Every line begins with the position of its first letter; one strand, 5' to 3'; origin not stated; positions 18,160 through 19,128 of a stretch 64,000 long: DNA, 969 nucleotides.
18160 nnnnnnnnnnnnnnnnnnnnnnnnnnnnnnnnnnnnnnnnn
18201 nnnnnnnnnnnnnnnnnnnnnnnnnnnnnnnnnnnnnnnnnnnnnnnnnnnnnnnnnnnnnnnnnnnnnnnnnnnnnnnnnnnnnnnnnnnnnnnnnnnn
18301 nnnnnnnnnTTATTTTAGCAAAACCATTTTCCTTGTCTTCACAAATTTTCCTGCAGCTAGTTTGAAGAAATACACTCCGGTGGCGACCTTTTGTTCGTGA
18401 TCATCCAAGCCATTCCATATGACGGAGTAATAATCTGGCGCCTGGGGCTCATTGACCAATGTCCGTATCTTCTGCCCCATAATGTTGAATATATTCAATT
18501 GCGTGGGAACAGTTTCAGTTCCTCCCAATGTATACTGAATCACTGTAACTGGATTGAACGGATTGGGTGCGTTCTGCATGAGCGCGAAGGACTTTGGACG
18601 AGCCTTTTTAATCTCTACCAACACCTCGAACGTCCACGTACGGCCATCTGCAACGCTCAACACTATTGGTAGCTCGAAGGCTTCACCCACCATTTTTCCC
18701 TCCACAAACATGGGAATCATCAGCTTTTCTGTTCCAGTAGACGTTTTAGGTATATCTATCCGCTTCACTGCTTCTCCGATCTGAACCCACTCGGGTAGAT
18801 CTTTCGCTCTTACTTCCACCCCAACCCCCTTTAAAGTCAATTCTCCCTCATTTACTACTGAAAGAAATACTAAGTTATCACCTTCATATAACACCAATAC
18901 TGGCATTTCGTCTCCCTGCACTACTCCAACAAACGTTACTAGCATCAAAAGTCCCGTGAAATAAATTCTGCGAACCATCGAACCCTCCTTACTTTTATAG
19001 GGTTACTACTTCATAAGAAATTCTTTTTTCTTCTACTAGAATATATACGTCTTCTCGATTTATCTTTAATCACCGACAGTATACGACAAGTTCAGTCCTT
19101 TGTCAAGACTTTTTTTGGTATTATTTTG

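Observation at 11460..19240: Diverged tandem duplication of a two-gene secreted module: small T9SS-CTD protein translationally coupled to a CBM9-like + TPR protein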

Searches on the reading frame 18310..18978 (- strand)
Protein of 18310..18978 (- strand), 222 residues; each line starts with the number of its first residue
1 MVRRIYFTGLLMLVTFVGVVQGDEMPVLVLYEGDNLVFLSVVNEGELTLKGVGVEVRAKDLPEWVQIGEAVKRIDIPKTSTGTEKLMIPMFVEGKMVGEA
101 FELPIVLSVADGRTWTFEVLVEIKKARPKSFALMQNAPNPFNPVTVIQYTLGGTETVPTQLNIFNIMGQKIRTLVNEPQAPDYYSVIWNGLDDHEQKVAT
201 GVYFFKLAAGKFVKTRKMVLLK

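Call 3: search_protein_families(library=pfam, proteins=[window:18310-18978:-], max_evalue=0.1)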
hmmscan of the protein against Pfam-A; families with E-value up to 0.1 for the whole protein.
window:18310-18978:- (222 aa): 3 families
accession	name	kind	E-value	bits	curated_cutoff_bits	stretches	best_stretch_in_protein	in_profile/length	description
PF13860.13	FlgD_ig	-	4.6e-07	30.1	27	1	159-209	25-75/79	FlgD Ig-like domain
PF13585.12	CHU_C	-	0.0016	19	27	1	159-209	29-72/86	CHU_C Type IX secretion signal domain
PF18962.6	Por_Secre_tail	-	0.002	18.8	27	1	138-219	3-74/75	Secretion system C-terminal sorting domain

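Call 4: search_protein_families(library=ncbifam, proteins=[window:18310-18978:-], max_evalue=0.1)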
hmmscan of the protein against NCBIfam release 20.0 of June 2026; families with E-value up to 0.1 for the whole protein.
window:18310-18978:- (222 aa): 3 families
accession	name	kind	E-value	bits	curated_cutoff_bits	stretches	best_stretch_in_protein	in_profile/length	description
NF033707.1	T9SS_sortase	equivalog_domain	3.8e-08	31.4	420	1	122-208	987-1076/1095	type IX secretion system sortase PorU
TIGR04183.1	Por_Secre_tail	domain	3e-07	30.3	23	1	138-219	3-70/72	T9SS type A sorting domain-containing protein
NF005176.1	PRK06655.1-1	equivalog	0.0025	17.7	230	1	159-210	99-150/197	flagellar hook assembly protein FlgD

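Call 11: find_homologous_proteins(query=window:18310-18978:-)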
Query window:18310-18978:- (222 aa): 77 proteins with E <= 0.001 among 328 candidates.
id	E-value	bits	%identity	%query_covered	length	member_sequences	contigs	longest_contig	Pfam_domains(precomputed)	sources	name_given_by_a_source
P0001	4.1e-141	486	100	100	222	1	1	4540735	PF18962.8,PF13860.13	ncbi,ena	-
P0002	4.4e-130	450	92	100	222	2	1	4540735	PF18962.8,PF13860.13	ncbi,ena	-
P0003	4.8e-130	450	92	100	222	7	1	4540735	PF13860.13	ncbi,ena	-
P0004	8.6e-129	445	91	100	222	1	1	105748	PF18962.8,PF13860.13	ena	-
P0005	4.4e-58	214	87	54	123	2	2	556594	-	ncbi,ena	-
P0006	7.6e-28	116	41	68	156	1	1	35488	-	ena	-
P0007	4.1e-22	97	50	46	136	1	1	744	PF13585.13,PF18962.8,PF13860.13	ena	-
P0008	1.6e-21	95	53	43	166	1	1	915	PF13860.13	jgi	jgi:hypothetical protein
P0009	5.3e-21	93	51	43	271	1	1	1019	PF13585.13,PF18962.8,PF13860.13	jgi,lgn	jgi:hypothetical protein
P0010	6.8e-21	93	51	43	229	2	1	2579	PF13860.13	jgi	jgi:hypothetical protein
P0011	1.3e-20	92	56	43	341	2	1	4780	PF18962.8,PF13860.13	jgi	-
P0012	2.0e-20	91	52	43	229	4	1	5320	PF18962.8,PF13860.13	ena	-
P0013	6.2e-20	90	51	43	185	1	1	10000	PF13860.13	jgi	jgi:hypothetical protein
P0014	3.1e-19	87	51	43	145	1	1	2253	PF18962.8,PF13860.13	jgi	jgi:hypothetical protein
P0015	6.0e-19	86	45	48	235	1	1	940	PF18962.8,PF13860.13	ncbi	-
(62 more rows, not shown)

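Call 12: find_encoding_contigs(protein=P0002, flank=10000, max_places=4)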
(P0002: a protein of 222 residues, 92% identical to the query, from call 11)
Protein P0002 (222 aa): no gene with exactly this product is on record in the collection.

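Call 13: find_encoding_contigs(protein=P0003, flank=10000, max_places=6)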
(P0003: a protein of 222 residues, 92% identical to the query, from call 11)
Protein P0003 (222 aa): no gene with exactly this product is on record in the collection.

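Call 14: list_cluster_members(proteins=[P0001, P0002, P0003, P0004, P0005, P0006])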
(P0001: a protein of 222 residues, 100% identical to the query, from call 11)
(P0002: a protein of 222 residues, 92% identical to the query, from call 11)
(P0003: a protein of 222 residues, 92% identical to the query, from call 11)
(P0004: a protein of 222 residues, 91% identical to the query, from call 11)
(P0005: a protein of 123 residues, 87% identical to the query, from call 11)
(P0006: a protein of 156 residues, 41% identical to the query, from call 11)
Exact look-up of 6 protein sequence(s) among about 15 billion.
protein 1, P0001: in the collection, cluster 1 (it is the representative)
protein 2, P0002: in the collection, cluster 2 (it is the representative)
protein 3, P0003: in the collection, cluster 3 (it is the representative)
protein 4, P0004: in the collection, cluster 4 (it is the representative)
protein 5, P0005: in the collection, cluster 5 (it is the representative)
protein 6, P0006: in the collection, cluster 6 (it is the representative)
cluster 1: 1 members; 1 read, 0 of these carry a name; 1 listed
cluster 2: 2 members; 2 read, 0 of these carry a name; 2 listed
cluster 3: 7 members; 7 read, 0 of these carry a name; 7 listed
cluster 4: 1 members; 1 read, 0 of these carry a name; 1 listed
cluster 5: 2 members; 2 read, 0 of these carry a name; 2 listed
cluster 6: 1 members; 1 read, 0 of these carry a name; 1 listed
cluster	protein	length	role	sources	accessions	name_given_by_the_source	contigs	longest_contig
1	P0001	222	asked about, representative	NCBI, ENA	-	-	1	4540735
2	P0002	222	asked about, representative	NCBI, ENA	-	-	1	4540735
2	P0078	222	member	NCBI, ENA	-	-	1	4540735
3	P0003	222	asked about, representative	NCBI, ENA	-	-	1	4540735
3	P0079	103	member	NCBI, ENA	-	-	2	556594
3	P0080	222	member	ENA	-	-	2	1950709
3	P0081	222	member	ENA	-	-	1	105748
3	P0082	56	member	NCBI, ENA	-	-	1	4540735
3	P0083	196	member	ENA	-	-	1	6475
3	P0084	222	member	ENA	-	-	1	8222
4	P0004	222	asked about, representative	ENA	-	-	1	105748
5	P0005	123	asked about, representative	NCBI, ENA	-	-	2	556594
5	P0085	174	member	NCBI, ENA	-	-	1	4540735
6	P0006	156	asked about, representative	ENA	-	-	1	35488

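Call 15: find_encoding_contigs(protein=P0001, flank=3000, max_places=3)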
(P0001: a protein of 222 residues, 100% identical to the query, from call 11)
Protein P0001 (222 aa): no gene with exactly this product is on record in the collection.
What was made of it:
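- Tried and rejected: Exact look-ups of P0001-P0003 failed (calls 12, 13, 15).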

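Call 16: find_encoding_contigs(protein=P0006, flank=10000, max_places=3)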
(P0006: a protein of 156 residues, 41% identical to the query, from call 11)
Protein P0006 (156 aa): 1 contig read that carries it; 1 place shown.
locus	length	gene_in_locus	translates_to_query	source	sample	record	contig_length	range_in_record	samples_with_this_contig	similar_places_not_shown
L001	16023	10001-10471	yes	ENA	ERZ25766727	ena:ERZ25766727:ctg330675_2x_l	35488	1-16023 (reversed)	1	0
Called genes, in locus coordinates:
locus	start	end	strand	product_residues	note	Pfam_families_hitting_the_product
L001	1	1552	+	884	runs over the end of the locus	PF13191:AAA_16 (weak), PF13401:AAA_22 (faint)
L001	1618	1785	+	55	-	-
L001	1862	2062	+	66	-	-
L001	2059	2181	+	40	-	PF00872:Transposase_mut (weak)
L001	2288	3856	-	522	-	PF02661:Fic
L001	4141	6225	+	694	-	PF01381:HTH_3, PF13560:HTH_31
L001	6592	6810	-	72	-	-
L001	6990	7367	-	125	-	-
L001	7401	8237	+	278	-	PF13505:OMP_b-brl, PF01617:Surface_Ag_2 (weak)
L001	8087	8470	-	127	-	-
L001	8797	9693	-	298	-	-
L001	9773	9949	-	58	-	-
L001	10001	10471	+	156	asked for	-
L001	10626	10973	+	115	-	-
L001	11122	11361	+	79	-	-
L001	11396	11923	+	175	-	PF08291:Peptidase_M15_3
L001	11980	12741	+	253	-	PF13646:HEAT_2 (weak)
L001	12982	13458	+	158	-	-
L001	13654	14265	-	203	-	PF01609:DDE_Tnp_1 (weak), PF13701:DDE_Tnp_1_4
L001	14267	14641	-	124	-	PF13701:DDE_Tnp_1_4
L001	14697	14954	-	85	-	PF13701:DDE_Tnp_1_4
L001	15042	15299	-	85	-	-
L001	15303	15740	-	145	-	PF00872:Transposase_mut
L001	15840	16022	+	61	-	?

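Call 20: find_related_loci(query=window:18310-18978:-, collection=genome_contigs, flank=10000)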
Query window:18310-18978:- (222 aa) in genome_contigs; peptide patterns used: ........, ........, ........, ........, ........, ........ (x = any residue, [..] = any of these).
82 stretches matched a pattern; 32 encode a relative of the query (tblastn E <= 1e-3); 31 distinct loci.
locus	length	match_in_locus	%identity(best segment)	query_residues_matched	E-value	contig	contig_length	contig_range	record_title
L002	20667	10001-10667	87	1-222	6e-111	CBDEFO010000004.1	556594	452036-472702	MAG: Candidatus Latescibacterota bacterium isolate a4066e80-b4ac-45ed-9db6-0889b3e81570 genome assembly, contig: contig_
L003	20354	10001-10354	42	117-222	1e-25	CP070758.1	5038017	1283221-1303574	MAG: Gemmatimonadota bacterium isolate bin29 chromosome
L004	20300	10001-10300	45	121-222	8e-25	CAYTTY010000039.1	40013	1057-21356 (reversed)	MAG TPA_asm: uncultured Ignavibacteria bacterium isolate SRP141376_co2_295 genome assembly, contig: NODE_2271_length_400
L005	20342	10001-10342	41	109-222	2e-24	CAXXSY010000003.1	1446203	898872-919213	MAG: Candidatus Cloacimonadales bacterium isolate 8bd26288-7866-4525-938b-1b6ca6d2c041 genome assembly, contig: contig_3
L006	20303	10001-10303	42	125-222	7e-23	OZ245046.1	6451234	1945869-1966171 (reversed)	MAG: Candidatus Eiseniibacteriota bacterium isolate 9d5bca9a-b2ae-4bb4-9135-b14f0b5ecb2e genome assembly, chromosome: 1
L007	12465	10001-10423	36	82-222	1e-20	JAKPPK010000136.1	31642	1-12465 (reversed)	MAG: Candidatus Latescibacterota bacterium isolate JPNA_maxbin.122_sub k141_1308247, whole genome shotgun sequence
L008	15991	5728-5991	44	128-222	3e-20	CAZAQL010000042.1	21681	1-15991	MAG TPA_asm: uncultured bacterium isolate SRP332253_co2_145 genome assembly, contig: NODE_2233_length_21681_cov_4.764034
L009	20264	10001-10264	43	133-222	4e-19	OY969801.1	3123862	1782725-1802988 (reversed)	MAG: Candidatus Eisenbacteria bacterium isolate MFD10007.bin.c.4 genome assembly, chromosome: 1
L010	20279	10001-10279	37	128-222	7e-18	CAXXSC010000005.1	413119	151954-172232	MAG: Candidatus Latescibacterota bacterium isolate 3219b954-e10d-4382-8a72-06d1161b35cc genome assembly, contig: contig_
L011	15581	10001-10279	41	128-222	6e-19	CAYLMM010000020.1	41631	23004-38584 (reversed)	MAG TPA_asm: uncultured Fibrobacteraceae bacterium isolate binchicken_co42_509 genome assembly, contig: NODE_761_length_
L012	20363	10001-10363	33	101-222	1e-17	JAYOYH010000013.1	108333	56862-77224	MAG: Gemmatimonadota bacterium isolate 139562_S163_rosella_bins.tsv.035 NODE_112_length_108333_cov_9.383928, whole genom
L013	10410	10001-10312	33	112-222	6e-16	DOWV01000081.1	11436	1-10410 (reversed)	MAG TPA_asm: Bacteroidetes bacterium isolate UBA9647 contig_55712, whole genome shotgun sequence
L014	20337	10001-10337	39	111-222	3e-15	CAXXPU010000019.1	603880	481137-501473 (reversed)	MAG: Candidatus Cloacimonadales bacterium isolate 70def32f-3baa-4f69-a8d8-f7b86ee1cfd5 genome assembly, contig: contig_1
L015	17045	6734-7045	36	121-222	5e-15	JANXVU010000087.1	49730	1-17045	MAG: Candidatus Eisenbacteria bacterium isolate GL140_1_metabat_173 GL140_1_k141_1906560, whole genome shotgun sequence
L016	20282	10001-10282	35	126-222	1e-14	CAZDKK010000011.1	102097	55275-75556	MAG TPA_asm: uncultured bacterium isolate binchicken_co66_46 genome assembly, contig: NODE_375_length_102097_cov_10.8502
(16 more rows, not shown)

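Call 24: find_encoding_contigs(protein=P0004, flank=10000, max_places=4)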
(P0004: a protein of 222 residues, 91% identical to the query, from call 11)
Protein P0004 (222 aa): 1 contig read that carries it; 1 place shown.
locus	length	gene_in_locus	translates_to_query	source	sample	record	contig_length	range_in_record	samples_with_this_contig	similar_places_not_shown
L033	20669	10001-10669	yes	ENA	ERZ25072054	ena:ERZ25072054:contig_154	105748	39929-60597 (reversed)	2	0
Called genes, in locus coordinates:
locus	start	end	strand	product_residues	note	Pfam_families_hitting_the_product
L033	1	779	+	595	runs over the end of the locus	PF00496:SBP_bac_5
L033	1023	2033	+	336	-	PF19300:BPD_transp_1_N, PF00528:BPD_transp_1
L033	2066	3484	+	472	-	-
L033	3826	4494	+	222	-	PF18962:Por_Secre_tail (faint), PF13860:FlgD_ig (weak)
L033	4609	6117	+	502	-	PF06452:CBM9_1, PF07719:TPR_2 (faint), PF13174:TPR_6 (faint), PF13176:TPR_7 (faint), PF13181:TPR_8 (faint), PF13424:TPR_12 (faint), PF13428:TPR_14 (faint), PF13432:TPR_16 (faint), +2 more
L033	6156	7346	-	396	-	-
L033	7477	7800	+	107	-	-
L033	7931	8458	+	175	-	PF08291:Peptidase_M15_3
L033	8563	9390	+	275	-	-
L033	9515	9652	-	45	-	-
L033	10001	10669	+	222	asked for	PF18962:Por_Secre_tail (faint), PF13860:FlgD_ig (weak)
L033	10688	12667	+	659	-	PF06452:CBM9_1, PF07719:TPR_2 (faint), PF13174:TPR_6 (faint), PF13176:TPR_7 (faint), PF13181:TPR_8 (faint), PF13424:TPR_12 (faint), PF13428:TPR_14 (faint), PF13432:TPR_16 (faint), +2 more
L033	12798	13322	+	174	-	PF08291:Peptidase_M15_3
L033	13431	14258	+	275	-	-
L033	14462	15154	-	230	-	PF02633:Creatininase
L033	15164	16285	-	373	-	PF01168:Ala_racemase_N, PF00842:Ala_racemase_C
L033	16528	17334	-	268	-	-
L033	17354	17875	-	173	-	PF07155:ECF-ribofla_trS, PF12822:ECF_trnsprt (faint)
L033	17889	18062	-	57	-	-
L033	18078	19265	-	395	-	PF02515:CoA_transf_3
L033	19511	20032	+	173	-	PF01325:Fe_dep_repress (faint), PF02742:Fe_dep_repr_C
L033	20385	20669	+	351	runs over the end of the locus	PF02082:Rrf2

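Call 51: search_protein_families(library=phrogs, proteins=[window:18310-18978:-], max_evalue=0.01)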
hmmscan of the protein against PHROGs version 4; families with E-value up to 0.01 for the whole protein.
window:18310-18978:- (222 aa): 0 families

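Call 52: predict_structure(protein=window:18310-18978:-)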
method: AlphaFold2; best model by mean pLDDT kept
length: 222 residues; sequences in the alignment: 1
mean_pLDDT: 36.1   pTM: 0.31
mean pLDDT of the five models: 36.1, 30.5, 28.8, 27.7, 27.3
residues with pLDDT >= 90: 0; 70-90: 0; 50-70: 13; < 50: 209
segments of 3 or more residues with pLDDT < 50: 1-59, 67-99, 106-222
pLDDT, mean of each block of 10 residues (from residue 1): 28 27 28 32 32 43 49 39 39 46 49 45 35 26 29 29 32 34 41 36 40 37 34
secondary structure, 60 per line:
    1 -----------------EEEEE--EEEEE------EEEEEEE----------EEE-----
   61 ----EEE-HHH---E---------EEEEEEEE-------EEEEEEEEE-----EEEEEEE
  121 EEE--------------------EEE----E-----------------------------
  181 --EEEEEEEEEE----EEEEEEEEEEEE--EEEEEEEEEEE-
elements in order: E18-22 E25-29 E36-42 E53-55 E65-67 E85-92 E100-108 E114-123 E144-146 E183-192 E197-208 E211-221
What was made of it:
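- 18310..18978 (-): Cassette B gene 1. Small secreted protein of 222 aa: signal peptide, a roughly 115-aa all-beta N-domain from a very rare family, and a T9SS type A C-terminal sorting domain. The single-sequence AF2 model is all-beta but poor (pLDDT 36, call 52).
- Tried and rejected: The single-sequence AF2 model of the small protein was useless (pLDDT 36, call 52), so there is no fold assignment for its N-domain.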

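Call 63: find_encoding_contigs(protein=P0080, flank=10000, max_places=4)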
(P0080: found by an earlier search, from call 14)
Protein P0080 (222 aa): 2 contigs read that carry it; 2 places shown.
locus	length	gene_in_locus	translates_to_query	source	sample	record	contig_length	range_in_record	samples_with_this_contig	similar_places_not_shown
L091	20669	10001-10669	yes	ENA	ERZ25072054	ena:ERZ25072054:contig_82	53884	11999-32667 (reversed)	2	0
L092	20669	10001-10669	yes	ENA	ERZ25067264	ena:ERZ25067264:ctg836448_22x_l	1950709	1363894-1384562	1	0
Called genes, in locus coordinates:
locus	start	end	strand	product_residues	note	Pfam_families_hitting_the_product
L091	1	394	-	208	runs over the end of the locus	PF03551:PadR (weak), PF08220:HTH_DeoR (faint), PF18546:MetOD1 (weak)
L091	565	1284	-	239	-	-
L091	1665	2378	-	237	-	PF01209:Ubie_methyltran, PF01135:PCMT (weak), PF13489:Methyltransf_23, PF13847:Methyltransf_31, PF08241:Methyltransf_11, PF08242:Methyltransf_12, PF13649:Methyltransf_25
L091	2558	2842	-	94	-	PF08369:PCP_red (weak)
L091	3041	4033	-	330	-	PF00248:Aldo_ket_red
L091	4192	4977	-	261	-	PF19842:YqeC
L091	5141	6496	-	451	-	PF21135:DRL_cat, PF08666:SAF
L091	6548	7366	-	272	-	PF05721:PhyH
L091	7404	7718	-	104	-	-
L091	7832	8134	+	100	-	-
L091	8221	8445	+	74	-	PF11146:DUF2905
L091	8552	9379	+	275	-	-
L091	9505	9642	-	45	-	-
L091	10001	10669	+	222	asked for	PF13860:FlgD_ig (faint), PF18962:Por_Secre_tail (faint)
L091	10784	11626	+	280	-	PF06452:CBM9_1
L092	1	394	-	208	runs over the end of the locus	PF03551:PadR (weak), PF08220:HTH_DeoR (faint), PF18546:MetOD1 (weak)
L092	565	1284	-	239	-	-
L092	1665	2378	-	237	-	PF01209:Ubie_methyltran, PF01135:PCMT (weak), PF13489:Methyltransf_23, PF13847:Methyltransf_31, PF08241:Methyltransf_11, PF08242:Methyltransf_12, PF13649:Methyltransf_25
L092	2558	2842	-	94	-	PF08369:PCP_red (weak)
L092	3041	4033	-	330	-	PF00248:Aldo_ket_red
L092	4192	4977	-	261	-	PF19842:YqeC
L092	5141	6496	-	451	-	PF21135:DRL_cat, PF08666:SAF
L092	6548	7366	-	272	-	PF05721:PhyH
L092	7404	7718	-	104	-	-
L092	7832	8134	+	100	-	-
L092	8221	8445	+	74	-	PF11146:DUF2905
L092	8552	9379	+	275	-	-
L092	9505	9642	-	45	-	-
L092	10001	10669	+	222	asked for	PF13860:FlgD_ig (faint), PF18962:Por_Secre_tail (faint)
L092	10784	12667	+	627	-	PF06452:CBM9_1, PF07719:TPR_2 (faint), PF12895:ANAPC3 (faint), PF13174:TPR_6 (faint), PF13176:TPR_7 (faint), PF13181:TPR_8 (faint), PF13424:TPR_12 (faint), PF13428:TPR_14 (faint), +3 more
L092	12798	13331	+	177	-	PF08291:Peptidase_M15_3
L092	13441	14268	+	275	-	-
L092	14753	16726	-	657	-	PF20581:DUF6785, PF20580:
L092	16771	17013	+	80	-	-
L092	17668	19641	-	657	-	PF20581:DUF6785, PF20580:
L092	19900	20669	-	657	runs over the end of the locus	PF20581:DUF6785, PF20580:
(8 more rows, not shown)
